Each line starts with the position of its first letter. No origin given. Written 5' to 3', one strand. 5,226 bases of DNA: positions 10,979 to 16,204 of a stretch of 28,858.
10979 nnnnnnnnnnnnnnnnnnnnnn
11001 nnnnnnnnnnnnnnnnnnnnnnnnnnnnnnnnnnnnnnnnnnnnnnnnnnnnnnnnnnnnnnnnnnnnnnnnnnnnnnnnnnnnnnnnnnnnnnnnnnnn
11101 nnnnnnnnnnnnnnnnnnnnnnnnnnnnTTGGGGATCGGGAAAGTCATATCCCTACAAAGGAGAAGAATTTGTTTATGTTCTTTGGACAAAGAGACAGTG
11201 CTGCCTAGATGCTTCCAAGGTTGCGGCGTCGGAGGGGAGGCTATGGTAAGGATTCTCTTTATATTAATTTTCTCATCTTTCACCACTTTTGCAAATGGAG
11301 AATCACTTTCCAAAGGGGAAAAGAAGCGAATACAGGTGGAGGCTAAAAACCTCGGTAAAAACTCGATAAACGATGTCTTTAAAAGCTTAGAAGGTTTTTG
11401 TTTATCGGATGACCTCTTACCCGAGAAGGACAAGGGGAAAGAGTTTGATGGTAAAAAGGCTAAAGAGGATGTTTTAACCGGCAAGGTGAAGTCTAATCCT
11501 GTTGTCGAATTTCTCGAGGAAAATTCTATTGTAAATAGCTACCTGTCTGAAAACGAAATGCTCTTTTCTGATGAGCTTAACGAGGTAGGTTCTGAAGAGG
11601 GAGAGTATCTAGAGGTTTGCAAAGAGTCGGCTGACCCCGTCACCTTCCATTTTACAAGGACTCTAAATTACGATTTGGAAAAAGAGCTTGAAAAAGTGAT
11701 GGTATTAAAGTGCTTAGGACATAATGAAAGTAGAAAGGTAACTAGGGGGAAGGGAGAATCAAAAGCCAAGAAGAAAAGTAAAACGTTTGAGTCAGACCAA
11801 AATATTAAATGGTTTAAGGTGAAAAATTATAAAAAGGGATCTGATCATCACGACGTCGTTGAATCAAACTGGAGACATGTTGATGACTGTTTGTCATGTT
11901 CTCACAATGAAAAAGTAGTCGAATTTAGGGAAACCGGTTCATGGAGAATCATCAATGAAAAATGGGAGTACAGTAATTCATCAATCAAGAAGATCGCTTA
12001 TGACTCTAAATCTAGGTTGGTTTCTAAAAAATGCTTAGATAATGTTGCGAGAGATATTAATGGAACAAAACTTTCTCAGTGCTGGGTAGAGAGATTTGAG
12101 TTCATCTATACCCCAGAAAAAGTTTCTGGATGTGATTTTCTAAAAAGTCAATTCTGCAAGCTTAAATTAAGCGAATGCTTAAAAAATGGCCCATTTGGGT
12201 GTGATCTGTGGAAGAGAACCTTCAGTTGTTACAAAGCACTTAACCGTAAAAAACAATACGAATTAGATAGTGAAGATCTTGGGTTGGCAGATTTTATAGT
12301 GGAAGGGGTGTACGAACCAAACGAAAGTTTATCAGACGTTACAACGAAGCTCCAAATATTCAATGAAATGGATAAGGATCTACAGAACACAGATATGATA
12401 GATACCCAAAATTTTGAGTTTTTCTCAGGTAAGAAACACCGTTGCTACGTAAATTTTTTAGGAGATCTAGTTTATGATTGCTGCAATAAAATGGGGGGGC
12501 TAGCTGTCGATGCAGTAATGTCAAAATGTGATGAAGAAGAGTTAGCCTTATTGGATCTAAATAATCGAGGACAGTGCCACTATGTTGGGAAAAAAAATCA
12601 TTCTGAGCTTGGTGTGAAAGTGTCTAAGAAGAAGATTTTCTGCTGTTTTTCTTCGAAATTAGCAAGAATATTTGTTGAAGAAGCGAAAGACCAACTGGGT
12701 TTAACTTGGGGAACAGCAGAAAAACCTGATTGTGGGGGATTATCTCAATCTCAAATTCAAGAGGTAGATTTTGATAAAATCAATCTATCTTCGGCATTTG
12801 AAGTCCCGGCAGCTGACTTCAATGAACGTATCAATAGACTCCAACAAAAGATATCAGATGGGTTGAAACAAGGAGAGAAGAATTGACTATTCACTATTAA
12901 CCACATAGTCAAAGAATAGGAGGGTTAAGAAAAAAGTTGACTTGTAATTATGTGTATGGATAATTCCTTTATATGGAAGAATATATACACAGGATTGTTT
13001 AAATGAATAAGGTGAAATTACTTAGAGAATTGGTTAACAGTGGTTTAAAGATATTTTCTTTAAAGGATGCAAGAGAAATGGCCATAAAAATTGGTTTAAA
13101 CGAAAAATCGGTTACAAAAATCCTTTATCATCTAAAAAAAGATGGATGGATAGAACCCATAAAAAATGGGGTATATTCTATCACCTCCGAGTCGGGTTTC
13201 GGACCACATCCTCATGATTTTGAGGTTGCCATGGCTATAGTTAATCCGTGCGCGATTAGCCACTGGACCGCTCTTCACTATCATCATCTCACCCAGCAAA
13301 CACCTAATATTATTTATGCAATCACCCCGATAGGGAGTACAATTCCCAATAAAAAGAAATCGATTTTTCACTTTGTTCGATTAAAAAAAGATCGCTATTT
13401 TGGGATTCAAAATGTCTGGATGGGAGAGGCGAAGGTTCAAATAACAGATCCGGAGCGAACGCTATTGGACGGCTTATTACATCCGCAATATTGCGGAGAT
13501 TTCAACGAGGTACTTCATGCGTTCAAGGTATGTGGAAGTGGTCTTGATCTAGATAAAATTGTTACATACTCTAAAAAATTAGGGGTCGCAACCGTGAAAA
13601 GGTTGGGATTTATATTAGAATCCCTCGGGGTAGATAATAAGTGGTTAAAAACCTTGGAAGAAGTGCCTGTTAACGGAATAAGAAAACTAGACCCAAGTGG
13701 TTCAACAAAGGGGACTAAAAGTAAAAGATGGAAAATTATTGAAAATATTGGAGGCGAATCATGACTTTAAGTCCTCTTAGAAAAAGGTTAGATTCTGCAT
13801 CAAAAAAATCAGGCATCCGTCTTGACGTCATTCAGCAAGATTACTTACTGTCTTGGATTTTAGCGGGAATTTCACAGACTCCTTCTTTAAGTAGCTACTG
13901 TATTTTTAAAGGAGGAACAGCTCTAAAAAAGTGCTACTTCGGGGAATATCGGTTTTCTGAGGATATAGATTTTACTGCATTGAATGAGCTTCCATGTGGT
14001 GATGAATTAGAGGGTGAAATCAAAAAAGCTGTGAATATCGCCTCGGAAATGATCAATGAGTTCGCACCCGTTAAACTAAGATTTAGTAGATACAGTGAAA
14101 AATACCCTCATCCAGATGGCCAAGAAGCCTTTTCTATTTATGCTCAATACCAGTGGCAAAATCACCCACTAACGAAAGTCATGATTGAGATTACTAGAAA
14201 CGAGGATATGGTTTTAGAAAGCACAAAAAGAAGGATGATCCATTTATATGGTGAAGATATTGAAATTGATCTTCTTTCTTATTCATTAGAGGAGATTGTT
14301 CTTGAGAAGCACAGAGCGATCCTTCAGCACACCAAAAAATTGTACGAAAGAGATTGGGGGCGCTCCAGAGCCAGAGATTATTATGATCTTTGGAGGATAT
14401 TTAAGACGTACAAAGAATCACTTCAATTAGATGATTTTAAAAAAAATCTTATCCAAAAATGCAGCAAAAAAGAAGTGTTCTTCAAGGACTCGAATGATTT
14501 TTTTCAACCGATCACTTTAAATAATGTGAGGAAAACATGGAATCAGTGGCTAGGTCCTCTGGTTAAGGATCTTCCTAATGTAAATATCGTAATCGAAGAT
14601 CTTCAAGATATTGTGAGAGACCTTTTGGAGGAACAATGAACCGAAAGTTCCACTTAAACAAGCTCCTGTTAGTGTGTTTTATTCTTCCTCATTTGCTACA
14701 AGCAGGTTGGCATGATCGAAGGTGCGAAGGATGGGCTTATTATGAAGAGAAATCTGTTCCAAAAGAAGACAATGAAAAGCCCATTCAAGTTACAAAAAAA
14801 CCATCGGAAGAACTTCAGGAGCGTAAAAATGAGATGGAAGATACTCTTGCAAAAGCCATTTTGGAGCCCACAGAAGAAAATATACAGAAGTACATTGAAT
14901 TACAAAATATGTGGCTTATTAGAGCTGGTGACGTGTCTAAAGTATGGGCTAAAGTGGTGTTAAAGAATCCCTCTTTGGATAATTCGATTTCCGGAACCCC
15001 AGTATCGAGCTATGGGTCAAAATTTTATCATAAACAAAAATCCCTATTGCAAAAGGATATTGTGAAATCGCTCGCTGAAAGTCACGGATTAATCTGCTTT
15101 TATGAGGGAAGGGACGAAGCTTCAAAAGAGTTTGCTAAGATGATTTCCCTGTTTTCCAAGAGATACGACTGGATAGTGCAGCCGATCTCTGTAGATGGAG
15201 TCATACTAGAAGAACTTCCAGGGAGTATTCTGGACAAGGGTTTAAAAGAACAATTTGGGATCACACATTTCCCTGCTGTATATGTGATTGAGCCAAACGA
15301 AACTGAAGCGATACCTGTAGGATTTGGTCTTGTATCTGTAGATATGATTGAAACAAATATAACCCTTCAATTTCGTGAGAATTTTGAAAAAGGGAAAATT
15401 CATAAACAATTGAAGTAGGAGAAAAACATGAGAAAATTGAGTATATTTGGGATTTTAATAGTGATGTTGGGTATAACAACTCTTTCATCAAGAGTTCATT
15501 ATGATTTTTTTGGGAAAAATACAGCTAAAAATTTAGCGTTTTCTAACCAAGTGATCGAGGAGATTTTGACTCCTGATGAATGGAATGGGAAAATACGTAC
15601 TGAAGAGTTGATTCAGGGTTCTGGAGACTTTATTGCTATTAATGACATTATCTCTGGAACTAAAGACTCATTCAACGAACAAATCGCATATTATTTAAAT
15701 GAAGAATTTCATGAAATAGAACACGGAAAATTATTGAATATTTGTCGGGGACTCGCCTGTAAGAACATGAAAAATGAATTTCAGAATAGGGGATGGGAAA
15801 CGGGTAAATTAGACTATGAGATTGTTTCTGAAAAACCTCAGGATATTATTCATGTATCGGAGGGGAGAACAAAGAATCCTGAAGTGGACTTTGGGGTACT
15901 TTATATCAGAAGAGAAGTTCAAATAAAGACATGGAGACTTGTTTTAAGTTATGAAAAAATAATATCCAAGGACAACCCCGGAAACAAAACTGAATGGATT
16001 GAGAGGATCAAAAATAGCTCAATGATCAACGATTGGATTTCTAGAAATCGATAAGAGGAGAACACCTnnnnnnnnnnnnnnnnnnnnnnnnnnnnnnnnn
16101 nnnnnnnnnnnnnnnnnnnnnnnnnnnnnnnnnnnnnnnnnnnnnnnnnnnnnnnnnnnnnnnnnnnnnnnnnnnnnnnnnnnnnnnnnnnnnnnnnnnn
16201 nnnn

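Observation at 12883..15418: AbiE toxin-antitoxin wired into the middle of the tra operon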

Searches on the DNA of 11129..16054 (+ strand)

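Call 8: search_dna_similar(query=window:11129-16054:+, collection=plasmids, mode=distant, max_rows=20)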
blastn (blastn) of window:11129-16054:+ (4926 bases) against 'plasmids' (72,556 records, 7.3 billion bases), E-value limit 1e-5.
No match.

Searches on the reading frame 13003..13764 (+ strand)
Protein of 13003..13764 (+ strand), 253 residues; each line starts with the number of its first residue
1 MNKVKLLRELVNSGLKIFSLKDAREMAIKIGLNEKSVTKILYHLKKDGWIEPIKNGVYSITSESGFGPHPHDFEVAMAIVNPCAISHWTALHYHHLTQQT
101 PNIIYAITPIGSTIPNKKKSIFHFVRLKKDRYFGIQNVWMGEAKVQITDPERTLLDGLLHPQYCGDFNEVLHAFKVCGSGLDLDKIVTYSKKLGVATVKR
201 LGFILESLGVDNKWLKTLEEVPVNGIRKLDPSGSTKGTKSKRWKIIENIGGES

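Call 3: search_protein_families(library=pfam, proteins=[window:13003-13764:+], max_evalue=0.01)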
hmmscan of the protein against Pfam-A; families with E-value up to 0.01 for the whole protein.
window:13003-13764:+ (253 aa): 2 families
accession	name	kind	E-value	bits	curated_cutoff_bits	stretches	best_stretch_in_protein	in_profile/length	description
PF09407.15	AbiEi_1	-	0.0002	22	22.2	1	89-207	24-142/142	AbiEi antitoxin C-terminal domain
PF13338.12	AbiEi_4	-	0.0017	18.9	25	1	7-60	3-48/49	Transcriptional regulator, AbiEi antitoxin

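Call 30: search_protein_families(library=padloc, proteins=[window:13003-13764:+], max_evalue=0.001)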
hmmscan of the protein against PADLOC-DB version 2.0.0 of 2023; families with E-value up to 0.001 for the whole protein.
window:13003-13764:+ (253 aa): 29 families (the best 25 are shown)
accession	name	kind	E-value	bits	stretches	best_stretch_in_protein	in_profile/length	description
PDLC02267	AbiEi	-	2.4e-63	211.9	1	2-252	5-245/252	AbiEi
PDLC02271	AbiEi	-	3.1e-28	96.7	1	5-245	11-255/263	AbiEi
PDLC02269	AbiEi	-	1.5e-24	84.7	1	15-246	10-235/251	AbiEi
PDLC02287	AbiEi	-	5.5e-22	76.6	1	9-245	6-234/253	AbiEi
PDLC02270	AbiEi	-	3.7e-21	73.4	1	16-246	11-252/265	AbiEi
PDLC02225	AbiEi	-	6.1e-20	69.8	1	1-197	4-185/198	AbiEi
PDLC02276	AbiEi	-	4.6e-19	67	1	32-209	28-209/270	AbiEi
PDLC02265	AbiEi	-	7.2e-16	56.5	1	32-199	22-190/198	AbiEi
PDLC02275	AbiEi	-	1.4e-15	55.8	1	38-198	25-176/184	AbiEi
PDLC02266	AbiEi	-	4.5e-15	53.7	1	5-250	5-253/258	AbiEi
PDLC02237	AbiEi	-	8.5e-15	53.1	2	11-116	25-126/285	AbiEi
PDLC02272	AbiEi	-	5.7e-14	50.4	1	38-199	30-188/200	AbiEi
PDLC02283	AbiEi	-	1.3e-13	49.2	1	19-198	12-192/201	AbiEi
PDLC02282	AbiEi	-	1.4e-13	48.8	1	6-250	6-255/260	AbiEi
PDLC02241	AbiEi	-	4.3e-13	47.5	1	18-200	15-189/199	AbiEi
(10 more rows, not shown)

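Call 42: search_solved_structures(query=window:13003-13764:+, max_evalue=1, show_alignments=1)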
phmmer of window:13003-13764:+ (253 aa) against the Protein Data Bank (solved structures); distinct sequences matched with E-value up to 1: 0.

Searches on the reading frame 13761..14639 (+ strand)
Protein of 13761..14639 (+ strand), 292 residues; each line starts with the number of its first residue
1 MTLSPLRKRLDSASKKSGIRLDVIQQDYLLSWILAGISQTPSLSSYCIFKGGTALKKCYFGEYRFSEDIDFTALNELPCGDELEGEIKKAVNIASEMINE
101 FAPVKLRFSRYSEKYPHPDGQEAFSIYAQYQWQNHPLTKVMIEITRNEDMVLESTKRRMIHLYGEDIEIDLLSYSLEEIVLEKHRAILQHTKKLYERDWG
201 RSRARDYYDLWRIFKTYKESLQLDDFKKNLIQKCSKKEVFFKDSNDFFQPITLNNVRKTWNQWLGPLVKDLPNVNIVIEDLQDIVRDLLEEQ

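Call 3: search_protein_families(library=pfam, proteins=[window:13761-14639:+], max_evalue=0.01)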
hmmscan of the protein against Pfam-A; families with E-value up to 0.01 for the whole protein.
window:13761-14639:+ (292 aa): 1 family
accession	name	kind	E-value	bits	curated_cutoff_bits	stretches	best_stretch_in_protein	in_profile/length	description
PF08843.17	AbiEii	-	7.2e-32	111.7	22.5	1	33-283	2-234/238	Nucleotidyl transferase AbiEii toxin, Type IV TA system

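Call 13: find_related_loci(query=window:13761-14639:+, collection=genome_contigs, flank=6000)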
Query window:13761-14639:+ (292 aa) in genome_contigs; peptide patterns used: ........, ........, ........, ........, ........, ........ (x = any residue, [..] = any of these).
135 stretches matched a pattern; 35 encode a relative of the query (tblastn E <= 1e-3); 35 distinct loci.
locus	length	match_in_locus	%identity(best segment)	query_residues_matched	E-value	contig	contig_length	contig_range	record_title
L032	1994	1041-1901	50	3-289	2e-106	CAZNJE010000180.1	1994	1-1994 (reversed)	MAG TPA_asm: uncultured bacterium isolate SRP141376_co4_8 genome assembly, contig: NODE_98571_length_1994_cov_8.244972, 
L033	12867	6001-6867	53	1-289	4e-101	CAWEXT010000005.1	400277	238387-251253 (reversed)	MAG: uncultured Simkaniaceae bacterium isolate MFD05512.bin.2.8 genome assembly, contig: contig_9064, whole genome shotg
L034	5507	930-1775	53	1-282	7e-101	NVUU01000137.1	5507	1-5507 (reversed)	MAG: Candidatus Aerophobetes bacterium isolate NORP81 Contig_source1382A_21393, whole genome shotgun sequence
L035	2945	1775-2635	51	3-288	1e-101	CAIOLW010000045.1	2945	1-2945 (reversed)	uncultured bacterium isolate LJ_bin-5039 genome assembly, contig: bin-5039:045/391, whole genome shotgun sequence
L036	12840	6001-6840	53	3-282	3e-98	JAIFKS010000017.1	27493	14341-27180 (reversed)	MAG: bacterium isolate bin_118 scaffold_1123, whole genome shotgun sequence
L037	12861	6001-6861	52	3-289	3e-98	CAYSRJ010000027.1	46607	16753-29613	MAG TPA_asm: uncultured Spirochaetota bacterium isolate binchicken_co94_333 genome assembly, contig: NODE_941_length_466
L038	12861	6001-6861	50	3-289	8e-98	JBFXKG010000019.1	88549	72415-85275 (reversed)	MAG: Candidatus Krumholzibacteriia bacterium isolate CA_2019_TPIn_7 NODE_913_length_88549_cov_8.907365_TPIn, whole genom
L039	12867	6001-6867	48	1-289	1e-97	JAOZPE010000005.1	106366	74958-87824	MAG: Candidatus Krumholzibacteriia bacterium isolate GMC4.metabat2.160 GMC4_43_length_106366_cov_10.248093, whole genome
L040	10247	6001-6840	51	3-282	4e-97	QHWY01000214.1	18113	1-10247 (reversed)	MAG: Acidobacteria bacterium isolate gp5 AA68 14_1009_16_30cm_scaffold_5290_curated, whole genome shotgun sequence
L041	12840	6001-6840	51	3-282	5e-97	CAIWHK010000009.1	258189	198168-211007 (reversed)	uncultured bacterium isolate Loclat_bin-10883 genome assembly, contig: bin-10883:09/72, whole genome shotgun sequence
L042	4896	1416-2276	51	3-289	5e-97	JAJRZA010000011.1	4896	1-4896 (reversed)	MAG: Candidatus Krumholzibacteriota bacterium isolate Dive96_bin4.121 k141_743037, whole genome shotgun sequence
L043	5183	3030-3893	50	2-289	2e-96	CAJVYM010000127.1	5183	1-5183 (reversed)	TPA_asm: uncultured bacterium isolate DRR093004_bin.53_MetaBAT_v2.12.1_MAG genome assembly, contig: NODE_8478_length_518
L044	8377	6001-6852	51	6-289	5e-96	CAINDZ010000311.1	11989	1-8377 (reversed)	uncultured bacterium isolate LaPlata-b_bin-2430 genome assembly, contig: bin-2430:311/790, whole genome shotgun sequence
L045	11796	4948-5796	50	3-285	4e-94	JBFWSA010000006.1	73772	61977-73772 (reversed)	MAG: Simkaniaceae bacterium isolate CA_2019_TPBF_219 NODE_2785_length_73772_cov_4.945495_TPBF, whole genome shotgun sequ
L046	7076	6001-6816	50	18-289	3e-93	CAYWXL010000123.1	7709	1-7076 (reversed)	MAG TPA_asm: uncultured Solibacteraceae bacterium isolate SRP216583_co2_198 genome assembly, contig: NODE_8178_length_77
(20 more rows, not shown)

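Call 14: find_homologous_proteins(query=window:13761-14639:+)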
Query window:13761-14639:+ (292 aa): 2345 proteins with E <= 0.001 among 4130 candidates; the best 120 are listed. Only proteins of 160 to 511 residues were searched: fused or split forms outside these lengths cannot appear, so this answer is no evidence that the protein stands alone or is whole; lengths 'longer' or 'shorter' looks for them.
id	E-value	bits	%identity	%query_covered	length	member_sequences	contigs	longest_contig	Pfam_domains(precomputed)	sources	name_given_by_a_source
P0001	1.3e-194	663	100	100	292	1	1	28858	PF08843.18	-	-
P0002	1.6e-121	423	63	99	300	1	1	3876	PF08843.18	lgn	-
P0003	3.1e-113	396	60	99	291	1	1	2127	PF08843.18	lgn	-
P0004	3.6e-102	360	56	99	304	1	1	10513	PF08843.18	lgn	-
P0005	3.8e-101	356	57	97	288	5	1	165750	PF08843.18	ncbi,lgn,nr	ncbi:MAG: nucleotidyl transferase AbiEii/AbiGii toxin family protein [Chlamydiales bacterium]|nr:nuc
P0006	3.0e-100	353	57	99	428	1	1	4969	PF08843.18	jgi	jgi:predicted nucleotidyltransferase component of viral defense system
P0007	3.1e-100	353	56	100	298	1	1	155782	PF08843.18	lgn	-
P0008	3.4e-100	353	55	100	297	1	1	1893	PF08843.18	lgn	-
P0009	8.4e-100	352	58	97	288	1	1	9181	PF08843.18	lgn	-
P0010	2.0e-99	351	55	99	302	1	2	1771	PF08843.18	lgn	-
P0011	1.4e-98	348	57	96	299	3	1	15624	PF08843.18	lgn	-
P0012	7.5e-98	346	52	100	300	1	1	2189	PF08843.18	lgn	-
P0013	8.0e-98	345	57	98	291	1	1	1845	PF08843.18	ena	-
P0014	9.4e-98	345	56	97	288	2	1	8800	PF08843.18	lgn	-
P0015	1.9e-97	344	55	97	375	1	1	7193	PF08843.18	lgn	-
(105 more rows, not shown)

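Call 16: find_encoding_contigs(protein=P0002, flank=5000, max_places=3)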
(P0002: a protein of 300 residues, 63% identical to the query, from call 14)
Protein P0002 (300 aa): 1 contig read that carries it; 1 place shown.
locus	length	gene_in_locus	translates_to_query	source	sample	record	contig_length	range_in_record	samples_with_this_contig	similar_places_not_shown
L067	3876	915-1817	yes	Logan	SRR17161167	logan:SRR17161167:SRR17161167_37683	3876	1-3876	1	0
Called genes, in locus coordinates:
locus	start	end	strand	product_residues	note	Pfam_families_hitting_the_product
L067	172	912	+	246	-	PF13338:AbiEi_4 (weak)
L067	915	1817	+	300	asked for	PF08843:AbiEii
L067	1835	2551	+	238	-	PF13728:TraF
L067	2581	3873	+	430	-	PF06122:TraH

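Call 17: find_encoding_contigs(protein=P0004, flank=8000, max_places=3)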
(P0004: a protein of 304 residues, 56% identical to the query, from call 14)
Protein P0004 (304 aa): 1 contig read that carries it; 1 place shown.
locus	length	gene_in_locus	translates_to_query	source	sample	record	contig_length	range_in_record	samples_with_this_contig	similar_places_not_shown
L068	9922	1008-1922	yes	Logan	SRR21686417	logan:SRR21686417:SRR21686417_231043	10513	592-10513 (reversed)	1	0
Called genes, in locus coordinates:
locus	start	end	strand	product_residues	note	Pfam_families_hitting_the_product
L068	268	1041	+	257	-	PF13338:AbiEi_4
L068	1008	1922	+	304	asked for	PF08843:AbiEii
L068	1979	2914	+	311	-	PF20434:BD-FAE, PF07859:Abhydrolase_3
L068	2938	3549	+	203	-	PF13489:Methyltransf_23, PF13847:Methyltransf_31 (weak), PF08241:Methyltransf_11, PF08242:Methyltransf_12, PF13649:Methyltransf_25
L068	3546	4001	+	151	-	PF08211:dCMP_cyt_deam_2, PF00383:dCMP_cyt_deam_1, PF26947:CDL (weak)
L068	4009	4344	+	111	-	-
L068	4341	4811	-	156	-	PF13577:SnoaL_4 (weak), PF14534:DUF4440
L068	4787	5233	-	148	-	PF01230:HIT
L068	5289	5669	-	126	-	PF12680:SnoaL_2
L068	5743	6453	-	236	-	PF13639:zf-RING_2 (weak), PF14634:zf-RING_5 (weak), PF17123:zf-RING_11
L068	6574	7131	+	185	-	PF06821:Ser_hydrolase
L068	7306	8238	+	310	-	PF01370:Epimerase, PF04321:RmlD_sub_bind, PF05368:NmrA (weak), PF16363:GDP_Man_Dehyd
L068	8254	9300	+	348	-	PF00288:GHMP_kinases_N, PF08544:GHMP_kinases_C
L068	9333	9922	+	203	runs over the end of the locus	PF00676:E1_dh, PF02775:TPP_enzyme_C (weak)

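Call 18: find_encoding_contigs(protein=P0003, flank=5000, max_places=3)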
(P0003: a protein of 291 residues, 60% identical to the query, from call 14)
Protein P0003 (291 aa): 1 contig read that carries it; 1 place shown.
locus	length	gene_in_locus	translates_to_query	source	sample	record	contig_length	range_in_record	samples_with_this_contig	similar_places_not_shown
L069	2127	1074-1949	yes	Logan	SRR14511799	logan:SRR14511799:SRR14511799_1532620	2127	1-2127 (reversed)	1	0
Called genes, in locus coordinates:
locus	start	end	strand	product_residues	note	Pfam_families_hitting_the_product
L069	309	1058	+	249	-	-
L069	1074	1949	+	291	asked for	PF08843:AbiEii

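Call 20: find_related_loci(query=window:13761-14639:+, collection=metagenome_contigs, flank=5000)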
Query window:13761-14639:+ (292 aa) in metagenome_contigs; peptide patterns used: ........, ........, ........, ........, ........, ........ (x = any residue, [..] = any of these).
206 stretches matched a pattern; 70 encode a relative of the query (tblastn E <= 1e-3); 70 distinct loci.
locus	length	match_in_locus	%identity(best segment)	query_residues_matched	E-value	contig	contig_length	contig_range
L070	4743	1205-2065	50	3-289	6e-103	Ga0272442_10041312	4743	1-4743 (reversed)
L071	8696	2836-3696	52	3-289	1e-99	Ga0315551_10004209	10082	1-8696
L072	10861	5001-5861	52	3-289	1e-98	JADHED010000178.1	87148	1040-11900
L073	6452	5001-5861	51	3-289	3e-98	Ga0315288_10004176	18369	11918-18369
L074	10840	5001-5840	53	3-282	3e-98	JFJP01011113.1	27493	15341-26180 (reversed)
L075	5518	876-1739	49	2-289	1e-97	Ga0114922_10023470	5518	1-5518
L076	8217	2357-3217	49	3-289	2e-97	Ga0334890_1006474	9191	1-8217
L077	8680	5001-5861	49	3-289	2e-97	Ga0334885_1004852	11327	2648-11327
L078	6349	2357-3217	49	3-289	2e-97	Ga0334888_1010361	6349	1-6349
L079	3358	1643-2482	51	3-282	6e-99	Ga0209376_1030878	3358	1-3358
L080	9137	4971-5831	49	3-289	2e-97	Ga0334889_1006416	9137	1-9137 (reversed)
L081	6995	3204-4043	51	3-282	2e-97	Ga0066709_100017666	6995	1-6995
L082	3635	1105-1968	51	3-290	5e-98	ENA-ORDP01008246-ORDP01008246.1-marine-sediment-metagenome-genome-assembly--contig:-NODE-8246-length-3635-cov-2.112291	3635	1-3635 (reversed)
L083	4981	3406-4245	51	3-282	1e-96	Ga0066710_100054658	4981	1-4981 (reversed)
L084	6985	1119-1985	49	2-290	2e-96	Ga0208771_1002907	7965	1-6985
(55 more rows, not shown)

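Call 30: search_protein_families(library=padloc, proteins=[window:13761-14639:+], max_evalue=0.001)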
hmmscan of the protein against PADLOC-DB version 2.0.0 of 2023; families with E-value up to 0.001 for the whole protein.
window:13761-14639:+ (292 aa): 27 families (the best 25 are shown)
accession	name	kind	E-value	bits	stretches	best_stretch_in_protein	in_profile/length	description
PDLC02304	AbiEii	-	2.9e-66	222.1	1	7-288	4-258/260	AbiEii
PDLC02317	AbiEii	-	5.2e-37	125.7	1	12-287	9-274/396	AbiEii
PDLC02323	AbiEii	-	2.7e-25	87.4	1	18-285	13-247/248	AbiEii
PDLC02321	AbiEii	-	4.5e-23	80.4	1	14-250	11-248/296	AbiEii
PDLC02292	AbiEii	-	5.4e-23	80.2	1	10-262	14-250/283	AbiEii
PDLC02288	AbiEii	-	6.6e-23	79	1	6-286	13-272/294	AbiEii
PDLC02306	AbiEii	-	1.8e-19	68.4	1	32-287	26-277/280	AbiEii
PDLC02294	AbiEii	-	3.6e-19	67.6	1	23-256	21-245/260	AbiEii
PDLC02289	AbiEii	-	9e-19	66.1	1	9-244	17-244/309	AbiEii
PDLC02303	AbiEii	-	6.1e-13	46.8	1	11-91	7-86/249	AbiEii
PDLC02307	AbiEii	-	6.8e-13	46.9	1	42-237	18-167/219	AbiEii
PDLC02316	AbiEii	-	9.1e-13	46.3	1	8-75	12-78/314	AbiEii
PDLC02318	AbiEii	-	6e-12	43.5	1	21-213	22-183/280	AbiEii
PDLC02305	AbiEii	-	1.5e-11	42.1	1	7-238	5-213/306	AbiEii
PDLC02297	AbiEii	-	1.6e-11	42.1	1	6-233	4-238/307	AbiEii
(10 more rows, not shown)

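Call 41: search_solved_structures(query=window:13761-14639:+, max_evalue=1, show_alignments=2)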
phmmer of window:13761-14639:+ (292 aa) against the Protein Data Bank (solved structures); distinct sequences matched with E-value up to 1: 5.
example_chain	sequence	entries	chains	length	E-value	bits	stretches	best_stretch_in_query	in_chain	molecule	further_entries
9hlo_B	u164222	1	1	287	1.1e-07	34.9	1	12-233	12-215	Abortive infection protein AbiGII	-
6y56_A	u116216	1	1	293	0.00027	23.7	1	17-75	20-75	Uncharacterized protein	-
4ok0_A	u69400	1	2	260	0.0017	21.1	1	24-137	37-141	Putative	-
4o8s_A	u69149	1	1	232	0.003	20.3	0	35-136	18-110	Putative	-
9kgb_A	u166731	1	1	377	0.68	12.5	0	151-240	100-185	terpene synthase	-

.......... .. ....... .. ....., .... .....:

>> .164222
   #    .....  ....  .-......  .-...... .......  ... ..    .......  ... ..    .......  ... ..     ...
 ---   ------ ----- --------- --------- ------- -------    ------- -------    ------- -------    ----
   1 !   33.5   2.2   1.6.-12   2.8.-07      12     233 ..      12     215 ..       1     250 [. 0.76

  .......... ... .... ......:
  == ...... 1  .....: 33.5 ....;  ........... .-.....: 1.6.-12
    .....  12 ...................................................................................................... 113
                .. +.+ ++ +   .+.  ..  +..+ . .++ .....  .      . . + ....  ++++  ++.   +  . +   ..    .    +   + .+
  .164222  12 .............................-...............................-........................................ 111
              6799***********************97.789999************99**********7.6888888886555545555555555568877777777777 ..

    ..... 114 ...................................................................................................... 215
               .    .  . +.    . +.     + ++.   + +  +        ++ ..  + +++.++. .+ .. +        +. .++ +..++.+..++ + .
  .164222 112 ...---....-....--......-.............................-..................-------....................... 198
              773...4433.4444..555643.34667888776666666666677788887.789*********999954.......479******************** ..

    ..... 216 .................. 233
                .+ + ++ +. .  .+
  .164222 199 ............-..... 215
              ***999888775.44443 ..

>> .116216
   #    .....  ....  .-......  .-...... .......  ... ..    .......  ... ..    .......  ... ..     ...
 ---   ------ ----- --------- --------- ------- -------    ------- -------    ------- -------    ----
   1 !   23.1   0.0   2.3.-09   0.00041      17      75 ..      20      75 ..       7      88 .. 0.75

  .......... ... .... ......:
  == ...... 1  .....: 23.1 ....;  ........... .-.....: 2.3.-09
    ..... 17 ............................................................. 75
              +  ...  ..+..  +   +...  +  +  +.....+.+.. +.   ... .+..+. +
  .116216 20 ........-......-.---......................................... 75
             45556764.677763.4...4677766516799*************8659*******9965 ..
